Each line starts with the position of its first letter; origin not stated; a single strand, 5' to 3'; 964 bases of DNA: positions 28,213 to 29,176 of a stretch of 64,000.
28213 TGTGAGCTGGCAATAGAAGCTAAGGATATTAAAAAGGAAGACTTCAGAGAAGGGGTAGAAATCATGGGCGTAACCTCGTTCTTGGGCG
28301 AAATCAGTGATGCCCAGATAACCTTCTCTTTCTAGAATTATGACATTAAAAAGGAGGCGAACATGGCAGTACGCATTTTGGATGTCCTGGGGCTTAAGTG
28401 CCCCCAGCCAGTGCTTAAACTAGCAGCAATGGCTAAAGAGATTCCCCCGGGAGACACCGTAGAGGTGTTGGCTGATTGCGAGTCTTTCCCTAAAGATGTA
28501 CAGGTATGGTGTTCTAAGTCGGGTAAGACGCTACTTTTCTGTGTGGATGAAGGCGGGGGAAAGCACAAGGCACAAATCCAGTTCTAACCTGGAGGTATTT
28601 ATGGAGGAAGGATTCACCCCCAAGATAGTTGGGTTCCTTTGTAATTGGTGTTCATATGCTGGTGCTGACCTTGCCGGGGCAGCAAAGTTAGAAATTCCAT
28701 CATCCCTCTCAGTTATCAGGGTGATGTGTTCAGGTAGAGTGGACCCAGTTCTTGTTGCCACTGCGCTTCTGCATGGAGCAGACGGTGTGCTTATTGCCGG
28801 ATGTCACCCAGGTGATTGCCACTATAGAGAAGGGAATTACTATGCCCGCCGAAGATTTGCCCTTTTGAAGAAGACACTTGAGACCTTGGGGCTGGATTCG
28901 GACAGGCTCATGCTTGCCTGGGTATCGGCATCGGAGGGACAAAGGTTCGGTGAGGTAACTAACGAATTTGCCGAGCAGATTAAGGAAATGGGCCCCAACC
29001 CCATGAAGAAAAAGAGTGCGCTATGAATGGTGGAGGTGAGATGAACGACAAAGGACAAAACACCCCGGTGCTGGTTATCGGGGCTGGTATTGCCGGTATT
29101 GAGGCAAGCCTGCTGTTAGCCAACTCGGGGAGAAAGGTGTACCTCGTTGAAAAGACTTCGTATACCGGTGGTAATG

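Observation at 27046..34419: Candidate persulfide-regulated HdrA module: csoR-like | mvhD-dsrE-tusA-mvhD-hdrA-hdrA-flxC-like x2, without HdrBC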

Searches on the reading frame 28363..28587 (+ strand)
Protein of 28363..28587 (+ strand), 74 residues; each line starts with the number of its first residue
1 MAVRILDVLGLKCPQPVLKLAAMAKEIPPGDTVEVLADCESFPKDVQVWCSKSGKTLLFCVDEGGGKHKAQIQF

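Call 3: search_protein_families(library=pfam, proteins=[window:28363-28587:+], max_evalue=0.01)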
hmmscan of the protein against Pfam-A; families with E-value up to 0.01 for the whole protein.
window:28363-28587:+ (74 aa): 1 family
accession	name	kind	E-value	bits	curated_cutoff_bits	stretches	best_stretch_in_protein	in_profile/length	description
PF01206.22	TusA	-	1.3e-16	60.6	28.6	1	5-72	2-68/70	Sulfurtransferase TusA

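Call 4: search_protein_families(library=ncbifam, proteins=[window:28363-28587:+], max_evalue=0.01)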
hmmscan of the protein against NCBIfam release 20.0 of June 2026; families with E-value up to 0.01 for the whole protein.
window:28363-28587:+ (74 aa): 5 families
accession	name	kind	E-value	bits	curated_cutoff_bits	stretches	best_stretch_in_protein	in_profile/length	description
NF001423.0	PRK00299.1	equivalog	1e-07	31.6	78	1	4-58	10-64/82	sulfurtransferase TusA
NF008242.0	PRK11018.1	equivalog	1.5e-05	24.6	79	1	6-58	11-63/78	sulfurtransferase-like selenium metabolism protein YedF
TIGR03527.1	selenium_YedF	equivalog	0.00021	21.2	110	1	6-54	1-49/194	sulfurtransferase-like selenium metabolism protein YedF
NF041048.1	TusA_like_YeeD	exception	0.00078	19.1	147.5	1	3-57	1-55/72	thiosulfate utilization sulfurtransferase TsuB/YeeD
NF049973.1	radical_Rv1681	equivalog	0.0074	15.3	380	1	17-58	2-43/326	Rv1681 family radical SAM protein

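Call 40: search_solved_structures(query=window:28363-28587:+, max_evalue=1, show_alignments=3)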
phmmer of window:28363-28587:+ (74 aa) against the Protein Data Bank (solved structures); distinct sequences matched with E-value up to 1: 8.
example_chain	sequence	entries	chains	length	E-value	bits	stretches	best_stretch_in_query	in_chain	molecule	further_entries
1dcj_A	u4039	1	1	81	6e-07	32.7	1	5-53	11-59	YHHP PROTEIN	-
3lvj_C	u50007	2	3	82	6.2e-07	32.7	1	5-53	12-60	Sulfurtransferase tusA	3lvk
1pav_A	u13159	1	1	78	4.7e-06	29.9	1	4-65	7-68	Hypothetical protein Ta1170/Ta1414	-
1je3_A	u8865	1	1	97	0.0068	19.9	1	6-64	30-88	HYPOTHETICAL 8.6 KDA PROTEIN IN AMYA-FLIE INTERGENIC REGION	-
1jdq_A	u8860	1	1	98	0.15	15.6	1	3-68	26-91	HYPOTHETICAL PROTEIN TM0983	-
6efy_A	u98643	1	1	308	0.23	15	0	16-58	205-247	Dpr-interacting protein alpha, isoform A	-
3hz7_A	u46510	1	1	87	0.76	13.4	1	6-51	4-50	UPF0033 domain-containing protein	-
6zuk_A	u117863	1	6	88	0.84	13.2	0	28-66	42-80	Fucose-binding lectin protein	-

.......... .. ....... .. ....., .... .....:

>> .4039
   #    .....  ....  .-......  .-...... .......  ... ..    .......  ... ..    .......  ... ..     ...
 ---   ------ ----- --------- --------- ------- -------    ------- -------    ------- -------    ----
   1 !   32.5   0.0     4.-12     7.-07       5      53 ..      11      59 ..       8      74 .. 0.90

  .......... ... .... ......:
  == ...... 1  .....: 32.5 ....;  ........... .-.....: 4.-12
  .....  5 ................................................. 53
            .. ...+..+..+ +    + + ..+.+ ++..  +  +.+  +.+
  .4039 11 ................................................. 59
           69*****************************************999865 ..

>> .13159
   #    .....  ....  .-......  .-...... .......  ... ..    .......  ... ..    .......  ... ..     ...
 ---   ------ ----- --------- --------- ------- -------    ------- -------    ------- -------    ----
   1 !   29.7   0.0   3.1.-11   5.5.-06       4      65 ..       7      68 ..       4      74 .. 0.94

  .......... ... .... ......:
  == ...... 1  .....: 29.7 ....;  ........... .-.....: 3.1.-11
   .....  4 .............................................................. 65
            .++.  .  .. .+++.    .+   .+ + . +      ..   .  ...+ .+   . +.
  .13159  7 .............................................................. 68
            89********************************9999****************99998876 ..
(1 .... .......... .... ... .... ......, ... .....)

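Call 42: find_homologous_proteins(query=window:28363-28587:+, max_evalue=1e-8)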
Query window:28363-28587:+ (74 aa): 252 proteins with E <= 1e-8 among 252 candidates; the best 120 are listed.
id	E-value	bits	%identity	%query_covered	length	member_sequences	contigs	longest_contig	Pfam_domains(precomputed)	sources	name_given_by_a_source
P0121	4.4e-43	162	100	100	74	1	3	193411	PF01206.23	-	-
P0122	8.1e-42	158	97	100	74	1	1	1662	PF01206.23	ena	-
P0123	1.1e-40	154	96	100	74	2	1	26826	PF01206.23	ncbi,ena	-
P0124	6.6e-39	149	92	100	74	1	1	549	PF01206.23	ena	-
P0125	2.0e-38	147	91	100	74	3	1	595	PF01206.23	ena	-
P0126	2.7e-38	147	91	100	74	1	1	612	PF01206.23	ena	-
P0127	7.6e-38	145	89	100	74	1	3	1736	PF01206.23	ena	-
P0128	7.9e-38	145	89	100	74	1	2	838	PF01206.23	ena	-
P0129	8.3e-37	142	88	100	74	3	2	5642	PF01206.23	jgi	jgi:tRNA 2-thiouridine synthesizing protein A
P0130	1.4e-36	141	88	100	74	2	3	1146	PF01206.23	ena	-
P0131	1.6e-36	141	85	100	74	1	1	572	PF01206.23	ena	-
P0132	1.7e-36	141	84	100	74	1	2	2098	PF01206.23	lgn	-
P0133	2.9e-36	140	86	100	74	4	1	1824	PF01206.23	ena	-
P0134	3.4e-36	140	85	100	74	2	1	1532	PF01206.23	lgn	-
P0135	3.9e-36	140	86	100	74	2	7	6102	PF01206.23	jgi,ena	jgi:tRNA 2-thiouridine synthesizing protein A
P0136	4.2e-36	140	84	100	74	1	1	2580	PF01206.23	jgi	-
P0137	4.3e-36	140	85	100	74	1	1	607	PF01206.23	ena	-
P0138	5.6e-36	139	84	100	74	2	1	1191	PF01206.23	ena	-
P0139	8.1e-36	139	86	100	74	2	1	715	PF01206.23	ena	-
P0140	9.7e-36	138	84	100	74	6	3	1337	PF01206.23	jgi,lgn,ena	-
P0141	1.0e-35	138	84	100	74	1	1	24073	PF01206.23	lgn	-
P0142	1.0e-35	138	84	100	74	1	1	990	PF01206.23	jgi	jgi:tRNA 2-thiouridine synthesizing protein A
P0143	1.1e-35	138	85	100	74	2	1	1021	PF01206.23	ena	-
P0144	1.3e-35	138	82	100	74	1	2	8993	PF01206.23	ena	-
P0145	1.5e-35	138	84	100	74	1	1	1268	PF01206.23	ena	-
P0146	1.6e-35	138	84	100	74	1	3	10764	PF01206.23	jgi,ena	-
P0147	1.6e-35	138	84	100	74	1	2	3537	PF01206.23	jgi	-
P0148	1.8e-35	138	85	100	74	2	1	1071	PF01206.23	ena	-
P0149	2.1e-35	137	82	100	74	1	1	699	PF01206.23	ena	-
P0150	2.9e-35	137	84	100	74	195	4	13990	PF01206.23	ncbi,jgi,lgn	jgi:tRNA 2-thiouridine synthesizing protein A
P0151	3.6e-35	137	86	100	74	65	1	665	PF01206.23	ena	-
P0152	4.2e-35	136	82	100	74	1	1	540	PF01206.23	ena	-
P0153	4.4e-35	136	84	100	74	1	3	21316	PF01206.23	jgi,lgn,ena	-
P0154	6.7e-35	136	84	100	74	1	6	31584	PF01206.23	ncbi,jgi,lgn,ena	-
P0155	7.9e-35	136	84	100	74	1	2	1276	PF01206.23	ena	-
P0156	8.0e-35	136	78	100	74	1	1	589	PF01206.23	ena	-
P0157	8.1e-35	136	78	100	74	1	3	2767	PF01206.23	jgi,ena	-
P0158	1.0e-34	135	85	100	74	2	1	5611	PF01206.23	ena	-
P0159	1.1e-34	135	82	100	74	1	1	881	PF01206.23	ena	-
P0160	1.1e-34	135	84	100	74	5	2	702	PF01206.23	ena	-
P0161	1.4e-34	135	80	100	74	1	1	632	PF01206.23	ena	-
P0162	1.5e-34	135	81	100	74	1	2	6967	PF01206.23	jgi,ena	jgi:tRNA 2-thiouridine synthesizing protein A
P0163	1.6e-34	135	78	100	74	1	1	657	PF01206.23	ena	-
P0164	2.0e-34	134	80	100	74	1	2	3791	PF01206.23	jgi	jgi:tRNA 2-thiouridine synthesizing protein A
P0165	2.9e-34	134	82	100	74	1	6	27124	PF01206.23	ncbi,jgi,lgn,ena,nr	ncbi:MAG: sulfurtransferase TusA family protein [Dehalococcoidia bacterium]|nr:sulfurtransferase Tus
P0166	2.9e-34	134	82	100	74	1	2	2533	PF01206.23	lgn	-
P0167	2.9e-34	134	82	100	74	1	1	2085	PF01206.23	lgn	-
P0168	3.0e-34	134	81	100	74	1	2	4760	PF01206.23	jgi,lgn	-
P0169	3.0e-34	134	82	100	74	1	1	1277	PF01206.23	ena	-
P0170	3.1e-34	134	77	100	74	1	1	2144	PF01206.23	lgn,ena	-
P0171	3.1e-34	134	80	100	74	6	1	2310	PF01206.23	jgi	-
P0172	3.2e-34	134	81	100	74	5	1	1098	PF01206.23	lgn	-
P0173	3.3e-34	134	82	100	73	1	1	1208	PF01206.23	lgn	-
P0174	4.2e-34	133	81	100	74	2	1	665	PF01206.23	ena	-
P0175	5.8e-34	133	85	100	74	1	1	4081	PF01206.23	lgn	-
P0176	6.8e-34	133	82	100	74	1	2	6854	PF01206.23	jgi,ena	jgi:tRNA 2-thiouridine synthesizing protein A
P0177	8.2e-34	132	82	100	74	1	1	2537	PF01206.23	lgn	-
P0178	8.7e-34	132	77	100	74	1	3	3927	PF01206.23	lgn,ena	-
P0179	9.1e-34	132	82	100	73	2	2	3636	PF01206.23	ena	-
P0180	9.8e-34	132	82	100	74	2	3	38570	PF01206.23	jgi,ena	-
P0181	1.1e-33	132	77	100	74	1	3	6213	PF01206.23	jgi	jgi:tRNA 2-thiouridine synthesizing protein A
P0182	1.3e-33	132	81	100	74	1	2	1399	PF01206.23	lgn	-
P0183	1.5e-33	132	81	100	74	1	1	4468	PF01206.23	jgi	jgi:tRNA 2-thiouridine synthesizing protein A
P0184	1.5e-33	131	80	100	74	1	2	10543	PF01206.23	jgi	jgi:tRNA 2-thiouridine synthesizing protein A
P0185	1.8e-33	131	77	100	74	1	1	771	PF01206.23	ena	-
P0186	2.4e-33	131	81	100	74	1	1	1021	PF01206.23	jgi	jgi:tRNA 2-thiouridine synthesizing protein A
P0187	2.5e-33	131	81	100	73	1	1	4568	PF01206.23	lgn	-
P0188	3.1e-33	131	81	100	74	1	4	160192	PF01206.23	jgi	-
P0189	4.5e-33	130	78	100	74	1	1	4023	PF01206.23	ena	-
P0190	4.6e-33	130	77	100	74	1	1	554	PF01206.23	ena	-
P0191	5.6e-33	130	86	93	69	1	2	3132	PF01206.23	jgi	-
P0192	6.0e-33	130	74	100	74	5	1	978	PF01206.23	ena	-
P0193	6.1e-33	130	80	100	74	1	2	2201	PF01206.23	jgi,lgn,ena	-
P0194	6.7e-33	129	78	100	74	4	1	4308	PF01206.23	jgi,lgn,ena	-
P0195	7.1e-33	129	80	100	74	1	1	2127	PF01206.23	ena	-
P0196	7.8e-33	129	78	100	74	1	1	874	PF01206.23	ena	-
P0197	8.7e-33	129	78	100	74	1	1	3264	PF01206.23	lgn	-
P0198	1.1e-32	129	74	100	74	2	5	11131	PF01206.23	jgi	-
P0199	1.2e-32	129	78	100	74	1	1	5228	PF01206.23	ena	-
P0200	1.2e-32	129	80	100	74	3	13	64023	PF01206.23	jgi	jgi:tRNA 2-thiouridine synthesizing protein A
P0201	1.2e-32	129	73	100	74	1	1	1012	PF01206.23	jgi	-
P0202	1.8e-32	128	78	100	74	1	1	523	PF01206.23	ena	-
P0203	1.9e-32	128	77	100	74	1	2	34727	PF01206.23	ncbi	ncbi:MAG: sulfurtransferase TusA family protein [Chloroflexota bacterium]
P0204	2.1e-32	128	78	100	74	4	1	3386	PF01206.23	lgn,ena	-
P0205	2.2e-32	128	78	100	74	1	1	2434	PF01206.23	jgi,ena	-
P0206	2.5e-32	128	76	100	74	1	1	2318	PF01206.23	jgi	-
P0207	4.1e-32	127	77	100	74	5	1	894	PF01206.23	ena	-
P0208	4.8e-32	127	77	100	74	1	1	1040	PF01206.23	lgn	-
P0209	1.1e-31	126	73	100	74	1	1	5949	PF01206.23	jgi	-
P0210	1.3e-31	125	78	100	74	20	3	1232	PF01206.23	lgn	-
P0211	4.9e-31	124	73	100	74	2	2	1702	PF01206.23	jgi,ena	-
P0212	5.6e-31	123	73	100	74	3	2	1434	PF01206.23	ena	-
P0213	5.8e-31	123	73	100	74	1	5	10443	PF01206.23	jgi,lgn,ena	-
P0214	6.4e-31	123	74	100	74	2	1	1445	PF01206.23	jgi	jgi:tRNA 2-thiouridine synthesizing protein A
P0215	8.3e-31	123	72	100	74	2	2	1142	PF01206.23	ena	-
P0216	1.1e-30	122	73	100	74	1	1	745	PF01206.23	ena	-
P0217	1.2e-30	122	73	100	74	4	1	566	PF01206.23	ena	-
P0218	1.2e-30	122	72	100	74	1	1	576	PF01206.23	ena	-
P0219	1.5e-30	122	73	100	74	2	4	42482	PF01206.23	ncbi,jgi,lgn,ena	-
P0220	1.7e-30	122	73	100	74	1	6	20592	PF01206.23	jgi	jgi:tRNA 2-thiouridine synthesizing protein A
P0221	1.8e-30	122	73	100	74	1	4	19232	PF01206.23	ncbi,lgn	ncbi:MAG: sulfurtransferase TusA family protein [Dehalococcoidia bacterium]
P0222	2.0e-30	122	70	100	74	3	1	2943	PF01206.23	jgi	jgi:tRNA 2-thiouridine synthesizing protein A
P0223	2.1e-30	122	76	100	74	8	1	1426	PF01206.23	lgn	-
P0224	2.3e-30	121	76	100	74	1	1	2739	PF01206.23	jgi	jgi:tRNA 2-thiouridine synthesizing protein A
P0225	3.0e-30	121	73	100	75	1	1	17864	PF01206.23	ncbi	-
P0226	3.2e-30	121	72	100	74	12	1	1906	PF01206.23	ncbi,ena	-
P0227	3.3e-30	121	72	100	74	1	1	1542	PF01206.23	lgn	-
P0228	3.4e-30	121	69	100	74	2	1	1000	PF01206.23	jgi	-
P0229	4.6e-30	120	73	100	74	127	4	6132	PF01206.23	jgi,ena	-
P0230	6.4e-30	120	74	100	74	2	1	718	PF01206.23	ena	-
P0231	6.5e-30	120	73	100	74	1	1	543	PF01206.23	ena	-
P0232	6.8e-30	120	70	100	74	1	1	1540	PF01206.23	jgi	-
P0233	7.2e-30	120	70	100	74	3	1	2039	PF01206.23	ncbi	-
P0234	8.5e-30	120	70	100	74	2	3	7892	PF01206.23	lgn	-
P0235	8.6e-30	120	70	100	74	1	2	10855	PF01206.23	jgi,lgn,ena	-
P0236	1.5e-29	119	72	100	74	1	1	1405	PF01206.23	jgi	-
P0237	1.6e-29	119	70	100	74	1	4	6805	PF01206.23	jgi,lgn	-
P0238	1.7e-29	119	69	100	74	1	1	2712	PF01206.23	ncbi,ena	-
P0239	1.8e-29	119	70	100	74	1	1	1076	PF01206.23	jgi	-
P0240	2.0e-29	118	70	100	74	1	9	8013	PF01206.23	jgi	jgi:tRNA 2-thiouridine synthesizing protein A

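Call 79: find_related_loci(query=A3, collection=metagenome_contigs, flank=7000)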
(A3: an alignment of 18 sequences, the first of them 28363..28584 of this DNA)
Query A3 (74 aa) in metagenome_contigs; peptide patterns used: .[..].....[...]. (x = any residue, [..] = any of these).
599 stretches matched a pattern (row limit reached: there are more); 589 encode a relative of the query (tblastn E <= 1e-3); the best 80 are kept; 80 distinct loci.
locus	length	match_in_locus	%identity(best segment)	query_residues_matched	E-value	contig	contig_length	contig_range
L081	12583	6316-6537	91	1-74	6e-42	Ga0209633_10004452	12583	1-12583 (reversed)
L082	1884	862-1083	89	1-74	4e-42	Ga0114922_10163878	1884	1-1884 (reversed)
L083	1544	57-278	91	1-74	4e-42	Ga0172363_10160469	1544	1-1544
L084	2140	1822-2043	88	1-74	1e-40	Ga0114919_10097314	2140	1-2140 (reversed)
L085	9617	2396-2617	88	1-74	2e-40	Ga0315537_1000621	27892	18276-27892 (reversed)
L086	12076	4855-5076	86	1-74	4e-40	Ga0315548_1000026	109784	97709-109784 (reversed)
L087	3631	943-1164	85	1-74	8e-40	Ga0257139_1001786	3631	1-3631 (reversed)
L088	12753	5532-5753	86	1-74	1e-39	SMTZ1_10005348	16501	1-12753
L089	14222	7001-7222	86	1-74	1e-39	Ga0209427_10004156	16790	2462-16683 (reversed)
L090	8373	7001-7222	85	1-74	3e-39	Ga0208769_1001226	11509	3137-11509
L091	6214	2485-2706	85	1-74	2e-39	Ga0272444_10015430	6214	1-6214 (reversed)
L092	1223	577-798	85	1-74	6e-40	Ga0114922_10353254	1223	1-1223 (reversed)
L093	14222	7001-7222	84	1-74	5e-39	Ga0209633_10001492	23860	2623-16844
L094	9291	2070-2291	84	1-74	5e-39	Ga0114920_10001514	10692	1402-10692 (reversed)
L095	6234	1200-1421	84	1-74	5e-39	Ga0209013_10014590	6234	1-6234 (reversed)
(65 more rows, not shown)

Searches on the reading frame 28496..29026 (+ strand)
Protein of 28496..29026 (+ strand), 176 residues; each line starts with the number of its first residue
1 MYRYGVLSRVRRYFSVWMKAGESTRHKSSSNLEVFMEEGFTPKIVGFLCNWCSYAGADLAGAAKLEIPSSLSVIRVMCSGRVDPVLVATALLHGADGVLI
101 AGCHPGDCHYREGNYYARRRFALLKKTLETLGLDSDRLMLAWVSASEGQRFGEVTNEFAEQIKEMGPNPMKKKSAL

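Call 3: search_protein_families(library=pfam, proteins=[window:28496-29026:+], max_evalue=0.01)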
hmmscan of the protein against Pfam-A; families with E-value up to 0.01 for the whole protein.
window:28496-29026:+ (176 aa): 1 family
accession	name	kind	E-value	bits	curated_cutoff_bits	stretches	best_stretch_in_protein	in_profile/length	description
PF02662.21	FlpD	-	3.5e-53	179.3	22.3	1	44-166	1-123/123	Methyl-viologen-reducing hydrogenase, delta subunit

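Call 4: search_protein_families(library=ncbifam, proteins=[window:28496-29026:+], max_evalue=0.01)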
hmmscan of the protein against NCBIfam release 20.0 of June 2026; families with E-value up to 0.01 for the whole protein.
window:28496-29026:+ (176 aa): 4 families
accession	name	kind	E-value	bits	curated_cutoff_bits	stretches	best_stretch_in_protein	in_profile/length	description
NF040770.1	hetero_SS_HdrA2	exception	3.9e-51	174.1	1100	1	36-168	641-774/777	CoB-CoM heterodisulfide reductase HdrA2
NF045873.1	F420_non_VhuD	exception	4.4e-34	117.4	215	1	42-171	2-131/132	F420-non-reducing hydrogenase iron-sulfur subunit VhuD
NF041891.1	hdrA_Methbact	equivalog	1.1e-11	43.8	1300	1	43-164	645-760/762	ferredoxin:CoB-CoM heterodisulfide reductase subunit HdrA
NF041778.1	hetero_SS_HdrA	equivalog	0.00083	17.3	1400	1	29-129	644-741/771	ferredoxin:CoB-CoM heterodisulfide reductase subunit HdrA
